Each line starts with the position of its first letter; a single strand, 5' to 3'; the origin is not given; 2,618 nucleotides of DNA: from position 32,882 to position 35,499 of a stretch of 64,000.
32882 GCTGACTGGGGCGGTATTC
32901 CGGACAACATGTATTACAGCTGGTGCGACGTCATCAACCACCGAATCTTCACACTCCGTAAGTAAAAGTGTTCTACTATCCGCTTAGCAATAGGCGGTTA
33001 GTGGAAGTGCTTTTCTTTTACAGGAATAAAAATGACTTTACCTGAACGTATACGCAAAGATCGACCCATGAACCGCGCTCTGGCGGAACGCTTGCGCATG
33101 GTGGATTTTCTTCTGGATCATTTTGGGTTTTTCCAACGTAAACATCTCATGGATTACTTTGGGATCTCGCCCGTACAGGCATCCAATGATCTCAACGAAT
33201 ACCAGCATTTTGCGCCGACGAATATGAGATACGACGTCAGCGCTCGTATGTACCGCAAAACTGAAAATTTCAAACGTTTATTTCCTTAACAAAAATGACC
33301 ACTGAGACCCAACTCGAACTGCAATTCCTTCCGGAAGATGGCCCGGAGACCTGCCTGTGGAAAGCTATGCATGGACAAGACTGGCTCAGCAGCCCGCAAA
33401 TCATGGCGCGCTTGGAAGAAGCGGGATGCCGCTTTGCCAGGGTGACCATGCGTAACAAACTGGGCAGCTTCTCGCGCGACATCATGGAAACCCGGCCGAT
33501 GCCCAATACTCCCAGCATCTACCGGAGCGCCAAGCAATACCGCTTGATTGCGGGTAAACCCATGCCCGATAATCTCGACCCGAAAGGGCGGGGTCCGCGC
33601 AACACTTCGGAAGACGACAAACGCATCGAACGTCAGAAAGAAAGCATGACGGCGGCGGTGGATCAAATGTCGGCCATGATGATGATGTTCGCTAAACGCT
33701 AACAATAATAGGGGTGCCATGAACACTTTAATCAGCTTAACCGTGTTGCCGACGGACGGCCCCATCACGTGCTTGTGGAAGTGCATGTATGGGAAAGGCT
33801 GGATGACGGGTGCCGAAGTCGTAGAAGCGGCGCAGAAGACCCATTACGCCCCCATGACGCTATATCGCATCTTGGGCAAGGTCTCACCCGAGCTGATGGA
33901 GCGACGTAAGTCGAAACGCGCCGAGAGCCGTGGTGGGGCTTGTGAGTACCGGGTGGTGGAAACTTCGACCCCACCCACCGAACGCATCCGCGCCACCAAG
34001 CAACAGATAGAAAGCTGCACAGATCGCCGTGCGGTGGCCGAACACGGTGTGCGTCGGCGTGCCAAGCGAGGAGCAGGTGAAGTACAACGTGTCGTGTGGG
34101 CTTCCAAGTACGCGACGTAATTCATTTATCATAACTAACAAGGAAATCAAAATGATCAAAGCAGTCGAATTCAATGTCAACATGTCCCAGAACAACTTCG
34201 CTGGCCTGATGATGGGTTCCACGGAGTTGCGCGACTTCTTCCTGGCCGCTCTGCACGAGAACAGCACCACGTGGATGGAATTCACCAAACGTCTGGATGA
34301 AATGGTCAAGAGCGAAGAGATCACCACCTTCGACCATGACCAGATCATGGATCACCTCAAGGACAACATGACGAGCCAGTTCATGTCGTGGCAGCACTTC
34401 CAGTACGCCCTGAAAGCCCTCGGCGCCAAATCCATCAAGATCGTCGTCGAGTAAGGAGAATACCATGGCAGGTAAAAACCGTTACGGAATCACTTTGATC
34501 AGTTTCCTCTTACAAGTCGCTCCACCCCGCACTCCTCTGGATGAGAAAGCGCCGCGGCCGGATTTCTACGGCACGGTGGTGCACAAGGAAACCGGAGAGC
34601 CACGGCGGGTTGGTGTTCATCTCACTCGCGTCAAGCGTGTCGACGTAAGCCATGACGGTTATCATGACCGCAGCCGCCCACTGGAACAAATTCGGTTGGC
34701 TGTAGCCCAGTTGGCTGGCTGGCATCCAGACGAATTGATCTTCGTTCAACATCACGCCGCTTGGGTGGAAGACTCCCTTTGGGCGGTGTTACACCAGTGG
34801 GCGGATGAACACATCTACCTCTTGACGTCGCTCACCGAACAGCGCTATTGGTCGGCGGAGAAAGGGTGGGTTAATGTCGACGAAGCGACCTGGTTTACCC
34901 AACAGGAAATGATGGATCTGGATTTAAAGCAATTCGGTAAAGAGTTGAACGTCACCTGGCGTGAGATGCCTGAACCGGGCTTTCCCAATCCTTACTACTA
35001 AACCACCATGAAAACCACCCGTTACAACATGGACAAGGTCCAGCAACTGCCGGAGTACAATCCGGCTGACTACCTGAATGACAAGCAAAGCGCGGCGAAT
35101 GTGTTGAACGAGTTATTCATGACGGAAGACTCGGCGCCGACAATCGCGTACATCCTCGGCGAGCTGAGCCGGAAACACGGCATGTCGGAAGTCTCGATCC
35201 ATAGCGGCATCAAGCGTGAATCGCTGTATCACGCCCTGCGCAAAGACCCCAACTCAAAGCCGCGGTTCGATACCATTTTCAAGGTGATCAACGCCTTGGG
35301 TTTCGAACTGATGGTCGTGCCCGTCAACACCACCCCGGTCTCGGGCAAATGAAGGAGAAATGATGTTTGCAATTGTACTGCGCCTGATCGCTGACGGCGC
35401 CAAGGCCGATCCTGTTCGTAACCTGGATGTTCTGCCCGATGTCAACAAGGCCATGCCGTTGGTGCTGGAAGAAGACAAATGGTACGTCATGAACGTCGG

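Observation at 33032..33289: WYL-less CapW/BrxR winged helix: possible uninducible repressor of host defence operons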

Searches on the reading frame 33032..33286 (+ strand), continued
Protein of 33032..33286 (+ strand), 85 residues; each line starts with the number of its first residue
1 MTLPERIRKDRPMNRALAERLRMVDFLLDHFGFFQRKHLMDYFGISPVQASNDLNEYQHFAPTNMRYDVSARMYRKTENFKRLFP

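Call 67: search_protein_families(library=pfam, proteins=[P0024, P0005, P0007, P0011, P0057, P0081, L018:3356-4210:+, L023:3524-4252:+, L007:3638-4252:+, L013:3773-4231:+], max_evalue=0.1)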
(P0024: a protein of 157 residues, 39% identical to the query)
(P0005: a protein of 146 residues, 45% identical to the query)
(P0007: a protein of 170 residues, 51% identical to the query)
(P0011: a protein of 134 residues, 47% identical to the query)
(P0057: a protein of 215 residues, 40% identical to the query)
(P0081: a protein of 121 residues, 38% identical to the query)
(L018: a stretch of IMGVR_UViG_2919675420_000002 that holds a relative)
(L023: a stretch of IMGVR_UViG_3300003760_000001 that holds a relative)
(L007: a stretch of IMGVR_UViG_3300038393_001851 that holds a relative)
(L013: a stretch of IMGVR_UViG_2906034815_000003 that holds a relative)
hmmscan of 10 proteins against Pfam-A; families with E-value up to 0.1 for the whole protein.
P0024 (157 aa): 0 families

P0005 (146 aa): 1 family
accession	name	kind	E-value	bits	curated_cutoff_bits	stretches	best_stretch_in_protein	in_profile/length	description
PF06461.17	CHDII_SANT-like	-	0.017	15.4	28.8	1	43-120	4-78/138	CHD subfamily II, SANT-like domain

P0007 (170 aa): 1 family
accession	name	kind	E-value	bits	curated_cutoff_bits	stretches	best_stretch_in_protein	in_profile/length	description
PF12867.12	DinB_2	-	0.074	13.9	24.8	0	5-61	37-89/128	DinB superfamily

P0011 (134 aa): 1 family
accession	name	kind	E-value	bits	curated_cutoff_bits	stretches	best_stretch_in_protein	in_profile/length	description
PF22747.2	Zn_ribbon_DUF2089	-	0.0076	16.8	27.6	1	10-29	8-27/32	DUF2089 zinc ribbon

P0057 (215 aa): 0 families

P0081 (121 aa): 0 families

L018:3356-4210:+ (285 aa): 0 families

L023:3524-4252:+ (243 aa): 0 families

L007:3638-4252:+ (205 aa): 0 families

L013:3773-4231:+ (153 aa): 0 families

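Call 72: search_protein_families(library=pfam, proteins=[L032:1547-2914:+, L032:2936-3715:+, L032:567-1178:+, L032:5402-5935:+, L032:6805-7926:+, L033:837-1787:+, L033:2363-3190:+, L033:4174-5391:-, L033:5413-6555:-, L033:6672-7394:+], max_evalue=0.001)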
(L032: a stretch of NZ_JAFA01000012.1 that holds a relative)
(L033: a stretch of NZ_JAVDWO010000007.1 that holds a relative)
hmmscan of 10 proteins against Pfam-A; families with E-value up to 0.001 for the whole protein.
L032:1547-2914:+ (456 aa): 1 family
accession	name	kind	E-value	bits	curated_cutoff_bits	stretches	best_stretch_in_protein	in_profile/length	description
PF00078.32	RVT_1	-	1.3e-13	51.6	29.6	1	159-379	14-203/205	Reverse transcriptase (RNA-dependent DNA polymerase)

L032:2936-3715:+ (260 aa): 1 family
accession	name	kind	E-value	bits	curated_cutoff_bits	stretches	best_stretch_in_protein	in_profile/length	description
PF14354.12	Lar_restr_allev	-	1.4e-05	25.6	28.6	1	3-54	1-57/58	Restriction alleviation protein Lar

L032:567-1178:+ (204 aa): 0 families

L032:5402-5935:+ (178 aa): 0 families

L032:6805-7926:+ (374 aa): 2 families
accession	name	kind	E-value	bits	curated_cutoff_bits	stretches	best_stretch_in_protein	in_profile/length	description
PF00589.27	Phage_integrase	-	4.5e-18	66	27.1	1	183-364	2-169/172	Phage integrase family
PF09003.16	Arm-DNA-bind_1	-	8e-11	42.3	22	1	3-61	2-65/74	Bacteriophage lambda integrase, Arm DNA-binding domain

L033:837-1787:+ (317 aa): 2 families
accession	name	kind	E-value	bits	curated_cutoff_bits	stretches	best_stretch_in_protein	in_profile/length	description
PF00239.26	Resolvase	-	6.5e-27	94.8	23.3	1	72-222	1-144/145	Resolvase, N terminal domain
PF07508.19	Recombinase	-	0.00079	20.1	21.1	0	246-292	5-50/102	Recombinase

L033:2363-3190:+ (276 aa): 0 families

L033:4174-5391:- (405 aa): 0 families

L033:5413-6555:- (380 aa): 0 families

L033:6672-7394:+ (241 aa): 0 families

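Call 80: search_solved_structures(query=L001:3486-3710:+, max_evalue=1, show_alignments=3)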
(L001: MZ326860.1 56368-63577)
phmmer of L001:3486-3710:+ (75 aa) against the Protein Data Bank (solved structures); distinct sequences matched with E-value up to 1: 5.
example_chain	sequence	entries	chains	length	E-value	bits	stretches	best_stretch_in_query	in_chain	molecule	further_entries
7tb5_A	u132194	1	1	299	4.9e-15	58.3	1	3-75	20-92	WYL domain-containing protein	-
7tb6_A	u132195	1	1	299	3.7e-13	52.4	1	4-73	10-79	S. maltophilia CapW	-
9c5g_A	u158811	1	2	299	4.6e-08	36.3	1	5-65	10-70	CapW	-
7qfz_A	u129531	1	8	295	1.2e-07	35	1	6-70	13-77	WYL domain-containing protein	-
7t8k_A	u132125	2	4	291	6e-06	29.6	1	5-73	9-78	BrxR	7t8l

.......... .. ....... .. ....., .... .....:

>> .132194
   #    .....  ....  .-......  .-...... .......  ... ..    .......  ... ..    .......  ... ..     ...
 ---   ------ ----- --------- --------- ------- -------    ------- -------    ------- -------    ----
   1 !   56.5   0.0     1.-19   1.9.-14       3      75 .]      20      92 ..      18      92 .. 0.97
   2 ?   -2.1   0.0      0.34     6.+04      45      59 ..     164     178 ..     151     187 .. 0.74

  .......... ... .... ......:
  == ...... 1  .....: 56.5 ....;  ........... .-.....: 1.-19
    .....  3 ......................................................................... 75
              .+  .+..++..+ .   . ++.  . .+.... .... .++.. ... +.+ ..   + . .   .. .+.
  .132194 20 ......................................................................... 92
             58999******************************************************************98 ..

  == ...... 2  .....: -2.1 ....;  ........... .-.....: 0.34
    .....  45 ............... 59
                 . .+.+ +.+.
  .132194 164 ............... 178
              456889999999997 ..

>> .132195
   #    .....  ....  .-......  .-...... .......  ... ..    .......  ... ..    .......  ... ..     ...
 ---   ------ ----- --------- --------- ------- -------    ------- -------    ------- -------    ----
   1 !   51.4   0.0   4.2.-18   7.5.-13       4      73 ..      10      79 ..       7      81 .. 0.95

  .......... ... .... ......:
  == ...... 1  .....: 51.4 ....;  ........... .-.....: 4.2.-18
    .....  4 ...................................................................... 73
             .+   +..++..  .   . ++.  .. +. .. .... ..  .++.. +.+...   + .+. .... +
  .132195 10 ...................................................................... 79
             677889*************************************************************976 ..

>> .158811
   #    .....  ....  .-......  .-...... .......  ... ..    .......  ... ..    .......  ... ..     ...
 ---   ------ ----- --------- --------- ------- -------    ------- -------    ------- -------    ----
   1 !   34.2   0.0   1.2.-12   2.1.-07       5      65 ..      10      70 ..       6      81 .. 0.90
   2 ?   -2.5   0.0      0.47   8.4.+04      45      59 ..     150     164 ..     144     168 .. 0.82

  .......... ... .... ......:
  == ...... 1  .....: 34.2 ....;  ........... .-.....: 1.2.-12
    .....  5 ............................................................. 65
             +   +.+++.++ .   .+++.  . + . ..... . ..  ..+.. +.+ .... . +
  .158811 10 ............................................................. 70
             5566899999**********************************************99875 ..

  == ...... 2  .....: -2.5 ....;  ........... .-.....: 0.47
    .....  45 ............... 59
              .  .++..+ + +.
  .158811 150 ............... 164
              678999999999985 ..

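Call 89: fold_search(model_id=the predicted structure, library=viral)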
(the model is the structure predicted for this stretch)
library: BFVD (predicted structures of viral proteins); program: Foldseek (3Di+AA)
matches with E <= 10: 500; with E <= 0.001: 1
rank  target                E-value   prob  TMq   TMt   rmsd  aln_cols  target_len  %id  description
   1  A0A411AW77            2.2e-04  1.00  0.79  0.69   0.9        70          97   23  Uncharacterized protein [Pantoea phage vB_PagM_LIET2]
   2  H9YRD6                1.0e-02  1.00  0.55  0.63   2.9        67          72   22  (no name in the UniProt tables at hand)
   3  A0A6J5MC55            1.5e-02  1.00  0.64  0.77   2.1        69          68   20  Uncharacterized protein [uncultured Caudovirales phage]
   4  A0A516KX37            1.9e-02  0.99  0.59  0.61   3.4        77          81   10  (no name in the UniProt tables at hand)
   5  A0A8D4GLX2            2.1e-02  0.99  0.54  0.23   6.0        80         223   15  (no name in the UniProt tables at hand)
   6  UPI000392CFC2         2.1e-02  0.99  0.51  0.59   5.1        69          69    9  (no name look-up for this kind of identifier)
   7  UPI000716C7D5         2.3e-02  0.99  0.51  0.45   7.0        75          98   11  (no name look-up for this kind of identifier)
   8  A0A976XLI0            2.5e-02  0.98  0.55  0.53   4.9        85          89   10  (no name in the UniProt tables at hand)
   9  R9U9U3                2.5e-02  1.00  0.56  0.54   2.4        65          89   11  (no name in the UniProt tables at hand)
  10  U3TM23                2.5e-02  0.77  0.42  0.41  10.8        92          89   17  Uncharacterized protein [Ralstonia phage RSB3]
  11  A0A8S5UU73            2.6e-02  0.99  0.50  0.65   2.9        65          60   12  EAP30/Vps36 family protein [Siphoviridae sp. ctpyK9]
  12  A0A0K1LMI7            2.8e-02  0.96  0.54  0.28  16.6        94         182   15  (no name in the UniProt tables at hand)
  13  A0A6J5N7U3            2.8e-02  0.99  0.59  0.39   3.8        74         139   18  LexA, repressor LexA [uncultured Caudovirales phage]
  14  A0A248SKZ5            3.0e-02  0.99  0.60  0.48   7.2        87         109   11  (no name in the UniProt tables at hand)
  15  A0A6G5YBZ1            3.4e-02  0.99  0.53  0.33   3.1        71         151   17  (no name in the UniProt tables at hand)
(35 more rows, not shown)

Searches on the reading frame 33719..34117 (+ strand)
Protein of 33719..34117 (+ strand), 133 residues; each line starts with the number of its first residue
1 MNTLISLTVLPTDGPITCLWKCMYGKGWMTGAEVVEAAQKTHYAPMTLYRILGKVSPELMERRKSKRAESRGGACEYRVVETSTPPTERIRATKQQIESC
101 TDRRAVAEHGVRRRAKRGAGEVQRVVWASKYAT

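Call 3: search_protein_families(library=pfam, proteins=[window:33719-34117:+], max_evalue=1)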
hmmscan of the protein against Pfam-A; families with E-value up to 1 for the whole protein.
window:33719-34117:+ (133 aa): 0 families

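Call 4: search_protein_families(library=phrogs, proteins=[window:33719-34117:+], max_evalue=0.1)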
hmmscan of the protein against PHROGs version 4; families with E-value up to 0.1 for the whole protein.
window:33719-34117:+ (133 aa): 1 family
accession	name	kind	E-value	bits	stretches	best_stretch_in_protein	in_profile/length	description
phrog_6120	-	unknown function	0.0027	18.7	1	88-125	14-49/64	-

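Call 5: search_protein_families(library=ncbifam, proteins=[window:33719-34117:+], max_evalue=1)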
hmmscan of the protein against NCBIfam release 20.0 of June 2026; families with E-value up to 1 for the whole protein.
window:33719-34117:+ (133 aa): 0 families

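Call 6: search_protein_families(library=padloc, proteins=[window:33719-34117:+], max_evalue=10)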
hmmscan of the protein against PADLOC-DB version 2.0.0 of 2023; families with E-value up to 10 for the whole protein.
window:33719-34117:+ (133 aa): 0 families

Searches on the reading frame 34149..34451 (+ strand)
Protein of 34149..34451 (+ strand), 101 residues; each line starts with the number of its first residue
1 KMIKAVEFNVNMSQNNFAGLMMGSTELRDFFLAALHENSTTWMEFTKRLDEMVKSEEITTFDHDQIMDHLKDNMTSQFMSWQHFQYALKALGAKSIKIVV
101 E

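Call 3: search_protein_families(library=pfam, proteins=[window:34149-34451:+], max_evalue=1)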
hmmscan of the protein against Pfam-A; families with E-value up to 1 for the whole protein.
window:34149-34451:+ (101 aa): 1 family
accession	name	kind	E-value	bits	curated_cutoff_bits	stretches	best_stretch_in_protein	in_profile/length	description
PF23307.1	SAM_KIDINS220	-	0.39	11.1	27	0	67-91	51-75/90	Kinase D-interacting substrate of 220 kDa-like, SAM domain-like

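Call 4: search_protein_families(library=phrogs, proteins=[window:34149-34451:+], max_evalue=0.1)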
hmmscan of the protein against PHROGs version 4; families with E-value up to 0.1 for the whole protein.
window:34149-34451:+ (101 aa): 6 families
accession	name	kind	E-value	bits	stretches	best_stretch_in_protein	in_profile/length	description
phrog_14737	-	unknown function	0.0071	17.2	1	25-76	26-77/163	-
phrog_27515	-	unknown function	0.019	16.1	0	9-42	54-87/104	-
phrog_4910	-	unknown function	0.025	15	1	68-100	212-244/273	-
phrog_24964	-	unknown function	0.073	13.9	1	14-84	74-144/167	-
phrog_24386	-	unknown function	0.076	13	1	3-75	5-76/339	-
phrog_37628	-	unknown function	0.081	14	0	26-81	56-112/116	-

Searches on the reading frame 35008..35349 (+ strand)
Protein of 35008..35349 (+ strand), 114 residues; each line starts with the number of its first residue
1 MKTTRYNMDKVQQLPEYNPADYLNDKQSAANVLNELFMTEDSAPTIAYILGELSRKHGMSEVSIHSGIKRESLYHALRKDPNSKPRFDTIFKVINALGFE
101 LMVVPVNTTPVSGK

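Call 3: search_protein_families(library=pfam, proteins=[window:35008-35349:+], max_evalue=1)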
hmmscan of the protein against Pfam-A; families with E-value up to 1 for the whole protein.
window:35008-35349:+ (114 aa): 2 families
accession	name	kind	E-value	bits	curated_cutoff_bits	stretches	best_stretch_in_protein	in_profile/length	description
PF21716.3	dnstrm_HI1420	-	7.1e-21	74.3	27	1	15-104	3-89/90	Probable addiction module antidote protein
PF23855.1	DUF7218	-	0.059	14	27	1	66-84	4-22/47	Family of unknown function (DUF7218)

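Call 4: search_protein_families(library=phrogs, proteins=[window:35008-35349:+], max_evalue=0.1)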
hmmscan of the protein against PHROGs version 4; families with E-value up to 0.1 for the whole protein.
window:35008-35349:+ (114 aa): 1 family
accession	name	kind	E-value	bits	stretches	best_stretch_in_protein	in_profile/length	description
phrog_4268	-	transcription regulation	2.3e-20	73.6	1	11-106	2-94/96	transcriptional repressor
